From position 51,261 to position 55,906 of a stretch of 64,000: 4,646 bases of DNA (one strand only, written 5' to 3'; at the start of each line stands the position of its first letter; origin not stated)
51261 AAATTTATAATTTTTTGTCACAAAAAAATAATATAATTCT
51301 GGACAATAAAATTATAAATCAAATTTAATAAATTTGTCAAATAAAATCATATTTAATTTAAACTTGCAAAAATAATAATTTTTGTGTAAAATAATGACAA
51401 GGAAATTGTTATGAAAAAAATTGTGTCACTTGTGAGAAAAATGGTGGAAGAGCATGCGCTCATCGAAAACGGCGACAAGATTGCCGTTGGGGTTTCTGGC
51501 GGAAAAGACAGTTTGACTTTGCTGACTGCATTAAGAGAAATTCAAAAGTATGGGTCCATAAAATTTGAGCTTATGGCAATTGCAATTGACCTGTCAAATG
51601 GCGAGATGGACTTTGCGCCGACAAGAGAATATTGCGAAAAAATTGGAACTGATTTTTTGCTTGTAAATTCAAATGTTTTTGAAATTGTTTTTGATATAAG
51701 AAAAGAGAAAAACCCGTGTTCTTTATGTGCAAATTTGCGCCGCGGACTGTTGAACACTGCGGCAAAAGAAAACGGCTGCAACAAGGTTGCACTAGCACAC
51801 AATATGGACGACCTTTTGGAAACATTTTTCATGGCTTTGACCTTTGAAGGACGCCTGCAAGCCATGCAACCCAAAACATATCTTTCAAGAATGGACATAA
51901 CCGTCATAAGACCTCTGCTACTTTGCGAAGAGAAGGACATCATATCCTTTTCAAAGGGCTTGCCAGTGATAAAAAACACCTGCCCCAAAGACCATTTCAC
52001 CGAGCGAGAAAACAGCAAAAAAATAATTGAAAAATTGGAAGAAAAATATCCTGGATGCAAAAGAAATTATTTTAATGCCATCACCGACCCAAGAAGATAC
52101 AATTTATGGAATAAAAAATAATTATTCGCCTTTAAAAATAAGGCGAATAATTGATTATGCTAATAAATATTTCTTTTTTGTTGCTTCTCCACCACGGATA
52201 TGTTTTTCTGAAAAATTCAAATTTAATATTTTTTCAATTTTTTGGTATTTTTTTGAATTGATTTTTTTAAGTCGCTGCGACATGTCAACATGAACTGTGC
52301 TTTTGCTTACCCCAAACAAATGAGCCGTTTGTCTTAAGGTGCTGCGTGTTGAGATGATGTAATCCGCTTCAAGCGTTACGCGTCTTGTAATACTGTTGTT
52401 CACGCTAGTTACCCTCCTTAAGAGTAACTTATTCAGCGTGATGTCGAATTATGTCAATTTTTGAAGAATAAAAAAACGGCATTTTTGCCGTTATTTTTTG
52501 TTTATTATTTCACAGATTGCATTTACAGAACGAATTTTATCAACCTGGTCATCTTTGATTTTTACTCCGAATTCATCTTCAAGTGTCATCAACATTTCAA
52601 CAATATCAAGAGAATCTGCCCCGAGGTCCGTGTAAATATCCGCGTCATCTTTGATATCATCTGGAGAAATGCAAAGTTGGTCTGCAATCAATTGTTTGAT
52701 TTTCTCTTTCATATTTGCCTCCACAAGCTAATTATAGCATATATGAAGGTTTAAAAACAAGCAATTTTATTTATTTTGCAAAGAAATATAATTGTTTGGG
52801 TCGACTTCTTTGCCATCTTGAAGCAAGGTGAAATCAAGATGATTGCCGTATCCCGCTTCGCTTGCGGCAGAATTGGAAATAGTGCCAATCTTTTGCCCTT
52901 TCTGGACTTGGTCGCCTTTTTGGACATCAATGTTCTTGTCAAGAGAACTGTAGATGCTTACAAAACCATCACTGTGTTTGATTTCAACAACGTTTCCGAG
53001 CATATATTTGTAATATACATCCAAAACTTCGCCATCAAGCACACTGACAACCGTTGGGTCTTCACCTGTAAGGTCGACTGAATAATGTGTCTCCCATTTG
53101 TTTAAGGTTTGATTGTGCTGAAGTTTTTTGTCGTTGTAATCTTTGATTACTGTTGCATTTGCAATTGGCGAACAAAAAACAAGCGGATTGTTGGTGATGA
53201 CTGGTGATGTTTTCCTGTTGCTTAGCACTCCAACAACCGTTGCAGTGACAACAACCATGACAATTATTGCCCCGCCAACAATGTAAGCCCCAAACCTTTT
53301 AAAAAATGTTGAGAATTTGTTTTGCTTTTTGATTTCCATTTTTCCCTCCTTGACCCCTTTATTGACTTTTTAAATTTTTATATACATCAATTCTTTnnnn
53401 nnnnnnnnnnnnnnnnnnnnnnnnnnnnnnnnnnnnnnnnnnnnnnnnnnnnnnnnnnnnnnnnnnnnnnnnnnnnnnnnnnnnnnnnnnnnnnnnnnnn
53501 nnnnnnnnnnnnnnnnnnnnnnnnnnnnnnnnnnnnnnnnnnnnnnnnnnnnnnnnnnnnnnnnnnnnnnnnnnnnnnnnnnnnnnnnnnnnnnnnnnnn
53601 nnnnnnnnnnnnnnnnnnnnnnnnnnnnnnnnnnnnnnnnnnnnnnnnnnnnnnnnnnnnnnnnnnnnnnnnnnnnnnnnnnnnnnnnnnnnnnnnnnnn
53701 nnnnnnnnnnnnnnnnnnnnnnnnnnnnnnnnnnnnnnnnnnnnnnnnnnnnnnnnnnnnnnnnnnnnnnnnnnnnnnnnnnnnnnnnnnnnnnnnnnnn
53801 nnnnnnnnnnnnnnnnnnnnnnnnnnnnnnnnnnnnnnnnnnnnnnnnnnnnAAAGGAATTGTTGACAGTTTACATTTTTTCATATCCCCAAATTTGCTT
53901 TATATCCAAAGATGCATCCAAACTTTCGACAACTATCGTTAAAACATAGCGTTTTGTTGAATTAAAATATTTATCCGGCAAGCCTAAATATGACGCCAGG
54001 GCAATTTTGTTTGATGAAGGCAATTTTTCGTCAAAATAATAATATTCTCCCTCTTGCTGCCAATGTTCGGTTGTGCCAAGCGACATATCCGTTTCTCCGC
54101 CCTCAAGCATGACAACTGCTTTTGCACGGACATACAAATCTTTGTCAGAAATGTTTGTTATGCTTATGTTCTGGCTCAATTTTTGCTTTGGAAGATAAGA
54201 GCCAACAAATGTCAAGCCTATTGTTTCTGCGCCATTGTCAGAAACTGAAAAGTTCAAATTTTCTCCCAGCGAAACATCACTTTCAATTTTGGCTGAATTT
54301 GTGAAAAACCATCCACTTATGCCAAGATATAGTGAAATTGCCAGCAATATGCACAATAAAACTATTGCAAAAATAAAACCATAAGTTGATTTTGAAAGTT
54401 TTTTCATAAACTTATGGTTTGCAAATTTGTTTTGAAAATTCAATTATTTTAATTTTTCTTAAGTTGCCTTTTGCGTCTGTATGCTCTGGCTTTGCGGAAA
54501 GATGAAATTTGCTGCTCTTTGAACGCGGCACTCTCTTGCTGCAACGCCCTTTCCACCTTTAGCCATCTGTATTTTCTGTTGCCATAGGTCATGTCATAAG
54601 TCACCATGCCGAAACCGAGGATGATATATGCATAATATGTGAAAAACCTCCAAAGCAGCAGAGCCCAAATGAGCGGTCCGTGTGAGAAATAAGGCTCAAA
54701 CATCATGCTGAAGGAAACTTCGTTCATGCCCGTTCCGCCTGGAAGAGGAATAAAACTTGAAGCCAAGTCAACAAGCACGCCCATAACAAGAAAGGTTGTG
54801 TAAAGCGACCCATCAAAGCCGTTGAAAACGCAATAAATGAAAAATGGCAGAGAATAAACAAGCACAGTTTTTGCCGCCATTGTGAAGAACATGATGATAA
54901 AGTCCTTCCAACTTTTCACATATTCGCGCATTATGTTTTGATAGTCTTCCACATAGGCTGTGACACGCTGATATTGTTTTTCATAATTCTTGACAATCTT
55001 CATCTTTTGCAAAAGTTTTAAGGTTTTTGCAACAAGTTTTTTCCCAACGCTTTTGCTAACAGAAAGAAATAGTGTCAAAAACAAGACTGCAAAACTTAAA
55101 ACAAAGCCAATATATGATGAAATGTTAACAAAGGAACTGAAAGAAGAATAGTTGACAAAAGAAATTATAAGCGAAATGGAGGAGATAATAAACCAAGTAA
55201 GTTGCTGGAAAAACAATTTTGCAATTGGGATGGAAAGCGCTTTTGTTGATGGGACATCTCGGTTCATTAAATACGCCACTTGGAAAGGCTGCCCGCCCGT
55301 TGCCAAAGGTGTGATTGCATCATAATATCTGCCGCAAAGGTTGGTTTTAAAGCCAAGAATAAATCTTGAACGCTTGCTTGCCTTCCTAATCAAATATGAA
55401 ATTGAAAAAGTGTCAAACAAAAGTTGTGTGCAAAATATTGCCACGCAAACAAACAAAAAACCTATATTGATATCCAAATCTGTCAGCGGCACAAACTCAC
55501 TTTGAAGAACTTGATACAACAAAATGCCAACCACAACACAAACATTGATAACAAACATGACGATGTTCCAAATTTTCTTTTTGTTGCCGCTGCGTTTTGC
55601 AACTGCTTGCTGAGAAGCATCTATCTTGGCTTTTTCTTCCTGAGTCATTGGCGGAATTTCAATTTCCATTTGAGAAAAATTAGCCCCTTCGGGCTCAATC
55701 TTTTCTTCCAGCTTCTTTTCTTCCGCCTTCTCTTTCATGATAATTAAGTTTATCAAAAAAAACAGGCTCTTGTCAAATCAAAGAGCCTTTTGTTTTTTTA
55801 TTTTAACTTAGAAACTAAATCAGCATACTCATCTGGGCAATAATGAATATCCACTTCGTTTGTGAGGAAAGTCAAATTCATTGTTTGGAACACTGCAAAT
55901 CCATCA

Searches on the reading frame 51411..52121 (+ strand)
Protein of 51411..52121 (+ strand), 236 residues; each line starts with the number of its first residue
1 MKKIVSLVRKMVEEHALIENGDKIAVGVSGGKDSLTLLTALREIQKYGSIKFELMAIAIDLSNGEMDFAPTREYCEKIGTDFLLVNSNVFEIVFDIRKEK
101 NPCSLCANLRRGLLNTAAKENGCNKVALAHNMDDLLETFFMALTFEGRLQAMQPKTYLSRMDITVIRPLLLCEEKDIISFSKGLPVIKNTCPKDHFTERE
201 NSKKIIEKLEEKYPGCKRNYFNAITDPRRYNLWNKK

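Call 8: search_protein_families(library=pfam, proteins=[window:51411-52121:+], max_evalue=0.01)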
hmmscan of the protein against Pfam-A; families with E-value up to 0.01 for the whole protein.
window:51411-52121:+ (236 aa): 1 family
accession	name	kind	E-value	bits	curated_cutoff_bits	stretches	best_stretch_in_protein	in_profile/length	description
PF01171.26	ATP_bind_3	-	7.3e-19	68.6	27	1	23-182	1-157/182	PP-loop family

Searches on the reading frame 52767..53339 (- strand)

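Call 8: search_protein_families(library=pfam, proteins=[window:52767-53339:-], max_evalue=0.01)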
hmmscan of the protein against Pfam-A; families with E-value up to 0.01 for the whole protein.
window:52767-53339:- (190 aa): 1 family
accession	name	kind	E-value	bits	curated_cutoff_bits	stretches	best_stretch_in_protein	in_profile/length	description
PF01551.29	Peptidase_M23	-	1.9e-20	73.3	28.7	1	84-181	2-96/96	Peptidase family M23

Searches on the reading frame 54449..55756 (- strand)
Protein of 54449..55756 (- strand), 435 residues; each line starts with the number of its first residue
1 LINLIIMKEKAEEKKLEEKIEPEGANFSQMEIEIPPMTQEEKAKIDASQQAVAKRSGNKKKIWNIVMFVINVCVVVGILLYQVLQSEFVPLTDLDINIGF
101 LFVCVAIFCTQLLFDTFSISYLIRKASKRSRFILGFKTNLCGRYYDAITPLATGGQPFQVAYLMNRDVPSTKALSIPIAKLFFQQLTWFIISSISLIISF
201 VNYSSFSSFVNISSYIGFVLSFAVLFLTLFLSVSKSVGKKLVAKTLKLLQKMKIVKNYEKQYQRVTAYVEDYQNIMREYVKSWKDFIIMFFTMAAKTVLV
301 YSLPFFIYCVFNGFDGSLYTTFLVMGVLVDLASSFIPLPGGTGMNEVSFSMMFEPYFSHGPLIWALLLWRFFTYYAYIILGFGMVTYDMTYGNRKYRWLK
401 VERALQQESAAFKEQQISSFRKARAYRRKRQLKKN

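Call 16: search_protein_families(library=pfam, proteins=[window:54449-55756:-], max_evalue=0.001)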
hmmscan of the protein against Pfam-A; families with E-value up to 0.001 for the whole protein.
window:54449-55756:- (435 aa): 1 family
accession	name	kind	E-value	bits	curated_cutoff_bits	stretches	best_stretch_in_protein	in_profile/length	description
PF03706.18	LPG_synthase_TM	-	2.4e-29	103.2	33.4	1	95-381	30-302/302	Lysylphosphatidylglycerol synthase TM region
